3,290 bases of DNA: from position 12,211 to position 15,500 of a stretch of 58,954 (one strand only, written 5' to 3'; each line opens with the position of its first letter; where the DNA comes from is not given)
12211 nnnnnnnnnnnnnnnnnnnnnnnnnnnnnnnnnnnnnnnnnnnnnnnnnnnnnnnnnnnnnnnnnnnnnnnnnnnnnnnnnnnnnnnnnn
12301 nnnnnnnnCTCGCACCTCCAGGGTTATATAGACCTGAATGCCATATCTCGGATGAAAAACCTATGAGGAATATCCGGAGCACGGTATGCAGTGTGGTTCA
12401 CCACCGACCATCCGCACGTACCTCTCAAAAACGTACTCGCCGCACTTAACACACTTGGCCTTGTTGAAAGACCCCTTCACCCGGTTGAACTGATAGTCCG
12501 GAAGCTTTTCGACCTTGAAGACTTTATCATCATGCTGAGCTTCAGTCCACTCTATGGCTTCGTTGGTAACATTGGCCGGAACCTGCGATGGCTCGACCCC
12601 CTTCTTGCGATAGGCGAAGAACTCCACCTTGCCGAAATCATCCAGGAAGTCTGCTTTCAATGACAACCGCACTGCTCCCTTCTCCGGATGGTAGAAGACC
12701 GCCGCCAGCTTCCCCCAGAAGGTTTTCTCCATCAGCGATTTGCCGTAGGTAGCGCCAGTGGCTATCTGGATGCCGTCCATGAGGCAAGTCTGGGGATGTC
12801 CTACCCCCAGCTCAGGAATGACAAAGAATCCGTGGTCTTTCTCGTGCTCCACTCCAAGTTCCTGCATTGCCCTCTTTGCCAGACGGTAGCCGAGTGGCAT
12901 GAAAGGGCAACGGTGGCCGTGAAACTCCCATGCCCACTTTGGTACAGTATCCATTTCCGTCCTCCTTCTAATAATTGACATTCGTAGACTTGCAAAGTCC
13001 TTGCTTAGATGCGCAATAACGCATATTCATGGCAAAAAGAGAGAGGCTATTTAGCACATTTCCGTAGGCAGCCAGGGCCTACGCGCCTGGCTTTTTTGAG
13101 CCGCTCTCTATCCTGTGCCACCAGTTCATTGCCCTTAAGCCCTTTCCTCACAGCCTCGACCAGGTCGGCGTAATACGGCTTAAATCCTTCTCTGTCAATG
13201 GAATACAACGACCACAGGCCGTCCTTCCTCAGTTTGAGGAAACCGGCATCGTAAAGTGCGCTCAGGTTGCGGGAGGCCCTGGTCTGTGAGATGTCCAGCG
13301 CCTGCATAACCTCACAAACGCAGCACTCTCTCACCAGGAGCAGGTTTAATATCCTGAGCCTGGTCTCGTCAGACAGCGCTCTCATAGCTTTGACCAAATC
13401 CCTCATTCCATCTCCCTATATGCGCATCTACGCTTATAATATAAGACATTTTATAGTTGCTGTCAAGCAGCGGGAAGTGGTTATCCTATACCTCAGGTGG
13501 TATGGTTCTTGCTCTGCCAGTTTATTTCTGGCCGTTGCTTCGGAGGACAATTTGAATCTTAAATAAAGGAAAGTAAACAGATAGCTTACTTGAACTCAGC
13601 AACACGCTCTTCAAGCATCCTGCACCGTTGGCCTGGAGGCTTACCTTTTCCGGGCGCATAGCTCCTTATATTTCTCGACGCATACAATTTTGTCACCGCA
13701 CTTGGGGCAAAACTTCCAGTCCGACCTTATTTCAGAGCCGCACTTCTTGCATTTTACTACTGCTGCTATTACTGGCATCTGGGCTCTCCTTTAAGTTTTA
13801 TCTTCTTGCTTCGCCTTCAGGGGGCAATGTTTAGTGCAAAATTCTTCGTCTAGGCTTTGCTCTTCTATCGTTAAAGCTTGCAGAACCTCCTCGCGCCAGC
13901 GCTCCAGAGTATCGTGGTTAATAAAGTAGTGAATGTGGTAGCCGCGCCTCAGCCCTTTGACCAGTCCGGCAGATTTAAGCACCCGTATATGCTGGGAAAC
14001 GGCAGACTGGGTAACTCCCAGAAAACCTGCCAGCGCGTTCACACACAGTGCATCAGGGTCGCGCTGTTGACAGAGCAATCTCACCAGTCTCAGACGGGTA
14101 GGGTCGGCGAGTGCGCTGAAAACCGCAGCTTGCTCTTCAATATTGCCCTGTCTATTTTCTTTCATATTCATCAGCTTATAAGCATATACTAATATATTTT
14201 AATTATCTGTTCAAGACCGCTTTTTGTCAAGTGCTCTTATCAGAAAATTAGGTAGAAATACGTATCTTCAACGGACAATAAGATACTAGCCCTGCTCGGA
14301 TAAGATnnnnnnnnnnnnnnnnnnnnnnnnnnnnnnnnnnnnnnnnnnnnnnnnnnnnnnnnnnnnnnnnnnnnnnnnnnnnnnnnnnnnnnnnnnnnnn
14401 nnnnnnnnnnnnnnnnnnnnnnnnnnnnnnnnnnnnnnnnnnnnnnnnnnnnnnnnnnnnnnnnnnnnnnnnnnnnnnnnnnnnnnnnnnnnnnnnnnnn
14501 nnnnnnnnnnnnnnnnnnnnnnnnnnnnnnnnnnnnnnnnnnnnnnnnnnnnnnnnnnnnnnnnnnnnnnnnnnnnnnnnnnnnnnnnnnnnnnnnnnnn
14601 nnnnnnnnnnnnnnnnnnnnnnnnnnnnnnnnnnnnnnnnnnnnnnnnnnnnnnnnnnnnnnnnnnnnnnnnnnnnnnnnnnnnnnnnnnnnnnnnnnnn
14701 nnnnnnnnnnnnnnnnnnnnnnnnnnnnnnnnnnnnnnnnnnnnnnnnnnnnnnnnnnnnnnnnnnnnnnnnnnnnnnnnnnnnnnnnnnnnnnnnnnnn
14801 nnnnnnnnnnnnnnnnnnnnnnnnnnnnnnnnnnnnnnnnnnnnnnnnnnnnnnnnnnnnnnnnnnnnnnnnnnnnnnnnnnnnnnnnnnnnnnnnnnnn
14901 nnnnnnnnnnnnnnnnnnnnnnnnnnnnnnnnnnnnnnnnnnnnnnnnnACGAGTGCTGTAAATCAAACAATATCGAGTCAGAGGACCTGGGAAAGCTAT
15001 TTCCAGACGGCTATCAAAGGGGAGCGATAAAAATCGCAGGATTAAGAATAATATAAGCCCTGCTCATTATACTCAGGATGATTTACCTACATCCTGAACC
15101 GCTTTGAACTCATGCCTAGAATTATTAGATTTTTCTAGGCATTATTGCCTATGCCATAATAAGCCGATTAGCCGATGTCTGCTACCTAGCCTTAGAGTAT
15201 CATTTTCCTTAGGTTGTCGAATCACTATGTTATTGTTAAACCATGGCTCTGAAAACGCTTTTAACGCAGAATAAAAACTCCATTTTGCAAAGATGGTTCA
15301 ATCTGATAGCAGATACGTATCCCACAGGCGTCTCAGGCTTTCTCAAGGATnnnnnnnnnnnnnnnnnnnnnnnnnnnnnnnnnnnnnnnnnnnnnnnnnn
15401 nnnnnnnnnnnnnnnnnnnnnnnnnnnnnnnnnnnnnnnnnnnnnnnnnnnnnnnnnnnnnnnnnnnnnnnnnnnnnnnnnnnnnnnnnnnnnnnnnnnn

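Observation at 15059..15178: A ~120-nt sequence is shared, in sense orientation, by the upstream regions of the dsrMKJOP operon and the sat-aprBA-qmo operon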

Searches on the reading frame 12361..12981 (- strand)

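Call 23: search_protein_families(library=pfam, proteins=[window:12361-12981:-], max_evalue=0.00001)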
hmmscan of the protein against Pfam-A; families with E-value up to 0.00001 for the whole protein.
window:12361-12981:- (206 aa): 1 family
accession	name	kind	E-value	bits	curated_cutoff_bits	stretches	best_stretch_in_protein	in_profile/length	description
PF02663.19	FmdE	-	4.5e-22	79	22.9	1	20-145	1-118/133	FmdE, Molybdenum formylmethanofuran dehydrogenase operon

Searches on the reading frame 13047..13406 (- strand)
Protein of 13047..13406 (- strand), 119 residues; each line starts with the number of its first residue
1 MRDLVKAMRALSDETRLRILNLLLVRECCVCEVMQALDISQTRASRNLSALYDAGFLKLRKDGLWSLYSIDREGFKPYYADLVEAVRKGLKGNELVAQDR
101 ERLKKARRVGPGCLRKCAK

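Call 7: search_protein_families(library=pfam, proteins=[window:13047-13406:-])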
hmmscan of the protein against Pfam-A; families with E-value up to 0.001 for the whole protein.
window:13047-13406:- (119 aa): 2 families
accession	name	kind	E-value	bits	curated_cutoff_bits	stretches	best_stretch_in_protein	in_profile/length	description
PF01022.26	HTH_5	-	9.1e-14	51.5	22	1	13-57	1-45/47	Bacterial regulatory protein, arsR family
PF12840.13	HTH_20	-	3.7e-07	30.4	27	1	11-60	1-51/51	Helix-turn-helix domain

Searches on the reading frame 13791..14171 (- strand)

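Call 7: search_protein_families(library=pfam, proteins=[window:13791-14171:-])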
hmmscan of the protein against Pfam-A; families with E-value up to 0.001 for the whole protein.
window:13791-14171:- (126 aa): 6 families
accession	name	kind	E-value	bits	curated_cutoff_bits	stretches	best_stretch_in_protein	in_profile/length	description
PF01022.26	HTH_5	-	5.9e-12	45.7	22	1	23-72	1-46/47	Bacterial regulatory protein, arsR family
PF12840.13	HTH_20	-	1.4e-11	44.7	27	1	21-72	1-49/51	Helix-turn-helix domain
PF13412.12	HTH_24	-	3.7e-06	26.8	21.9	1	23-72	2-48/48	Winged helix-turn-helix DNA-binding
PF13545.12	HTH_Crp_2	-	5.3e-05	23.5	27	1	28-80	2-61/70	Crp-like helix-turn-helix domain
PF08279.18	HTH_11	-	0.00044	20.5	25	1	27-78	3-54/55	HTH domain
PF12802.13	MarR_2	-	0.00051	20.6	27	1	28-72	9-51/61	MarR family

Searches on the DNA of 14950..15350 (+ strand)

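Call 28: search_rna_families(source=window, start=14950, end=15350, threshold=evalue, max_evalue=10)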
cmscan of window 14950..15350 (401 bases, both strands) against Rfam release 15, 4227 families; matches with E-value up to 10: 2.
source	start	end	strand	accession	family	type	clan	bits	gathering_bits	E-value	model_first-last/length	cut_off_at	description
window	15137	15150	-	RF01330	CRISPR-DR16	Gene; CRISPR;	-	13.3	35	5.5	9-22/37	no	CRISPR RNA direct repeat element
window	15249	15287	+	RF00180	REN-SRE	Cis-reg;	-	11.2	41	5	1-37/37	no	Renin stability regulatory element (REN-SRE)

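Call 74: search_dna_similar(query=window:15059-15210:+, collection=plasmids, mode=distant, max_evalue=0.001, max_rows=5)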
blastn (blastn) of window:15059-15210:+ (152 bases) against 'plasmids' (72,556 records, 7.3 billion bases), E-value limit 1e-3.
No match.

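Call 75: search_dna_similar(query=window:15059-15210:+, collection=phages, mode=distant, max_evalue=0.001, max_rows=5)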
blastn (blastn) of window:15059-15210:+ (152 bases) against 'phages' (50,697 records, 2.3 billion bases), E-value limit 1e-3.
No match.
